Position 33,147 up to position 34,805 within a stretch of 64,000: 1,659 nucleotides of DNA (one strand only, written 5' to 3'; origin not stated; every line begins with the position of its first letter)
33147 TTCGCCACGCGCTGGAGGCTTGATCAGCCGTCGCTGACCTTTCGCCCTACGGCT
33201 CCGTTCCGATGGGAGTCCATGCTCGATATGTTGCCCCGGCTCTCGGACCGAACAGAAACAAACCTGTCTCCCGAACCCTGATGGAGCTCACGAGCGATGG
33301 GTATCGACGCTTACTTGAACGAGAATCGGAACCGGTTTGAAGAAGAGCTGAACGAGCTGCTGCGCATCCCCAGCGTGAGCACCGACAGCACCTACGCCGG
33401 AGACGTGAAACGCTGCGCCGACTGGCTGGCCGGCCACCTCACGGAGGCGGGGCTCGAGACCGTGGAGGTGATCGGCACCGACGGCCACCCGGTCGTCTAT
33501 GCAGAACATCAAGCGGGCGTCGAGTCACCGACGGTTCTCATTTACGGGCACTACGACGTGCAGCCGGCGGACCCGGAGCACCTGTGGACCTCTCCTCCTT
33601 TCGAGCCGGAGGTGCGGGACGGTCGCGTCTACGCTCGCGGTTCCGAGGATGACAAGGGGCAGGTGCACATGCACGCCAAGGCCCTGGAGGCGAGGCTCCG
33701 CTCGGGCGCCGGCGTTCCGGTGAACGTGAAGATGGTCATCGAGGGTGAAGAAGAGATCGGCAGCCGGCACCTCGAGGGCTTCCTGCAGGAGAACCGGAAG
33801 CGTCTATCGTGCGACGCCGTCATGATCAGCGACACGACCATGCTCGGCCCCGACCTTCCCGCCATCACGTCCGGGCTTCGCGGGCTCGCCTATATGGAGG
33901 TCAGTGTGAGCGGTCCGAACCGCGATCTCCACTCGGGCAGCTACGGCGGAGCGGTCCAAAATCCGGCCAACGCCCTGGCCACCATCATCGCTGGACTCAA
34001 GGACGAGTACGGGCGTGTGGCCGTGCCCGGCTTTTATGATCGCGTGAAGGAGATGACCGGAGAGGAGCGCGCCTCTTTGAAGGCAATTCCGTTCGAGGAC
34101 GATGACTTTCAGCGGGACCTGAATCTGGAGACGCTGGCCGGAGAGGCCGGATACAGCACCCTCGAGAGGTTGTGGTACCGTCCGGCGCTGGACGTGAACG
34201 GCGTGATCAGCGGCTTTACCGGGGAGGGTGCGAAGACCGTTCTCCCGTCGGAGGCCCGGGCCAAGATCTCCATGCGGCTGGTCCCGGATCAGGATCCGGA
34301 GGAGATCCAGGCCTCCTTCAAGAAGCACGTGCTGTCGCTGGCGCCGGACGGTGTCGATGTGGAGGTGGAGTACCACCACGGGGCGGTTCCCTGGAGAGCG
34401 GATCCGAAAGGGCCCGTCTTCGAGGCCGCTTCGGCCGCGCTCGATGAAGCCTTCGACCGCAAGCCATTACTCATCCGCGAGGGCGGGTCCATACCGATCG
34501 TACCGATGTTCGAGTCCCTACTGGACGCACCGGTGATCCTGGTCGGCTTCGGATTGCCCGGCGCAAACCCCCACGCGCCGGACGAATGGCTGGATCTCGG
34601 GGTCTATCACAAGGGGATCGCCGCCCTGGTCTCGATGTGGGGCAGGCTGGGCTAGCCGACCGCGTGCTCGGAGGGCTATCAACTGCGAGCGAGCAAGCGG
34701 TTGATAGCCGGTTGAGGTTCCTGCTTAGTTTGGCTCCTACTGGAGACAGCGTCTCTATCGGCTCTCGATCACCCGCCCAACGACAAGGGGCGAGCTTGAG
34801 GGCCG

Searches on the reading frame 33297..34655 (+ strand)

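Call 57: search_protein_families(library=pfam, proteins=[window:33297-34655:+], max_evalue=0.00001)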
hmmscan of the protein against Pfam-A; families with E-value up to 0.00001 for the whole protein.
window:33297-34655:+ (452 aa): 2 families
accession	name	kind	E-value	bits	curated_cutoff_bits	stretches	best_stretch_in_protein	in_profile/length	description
PF01546.33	Peptidase_M20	-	2.1e-33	116.4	24.6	1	81-447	1-203/206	Peptidase family M20/M25/M40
PF07687.19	M20_dimer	-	7.3e-17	61.7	21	1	193-351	2-105/107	Peptidase dimerisation domain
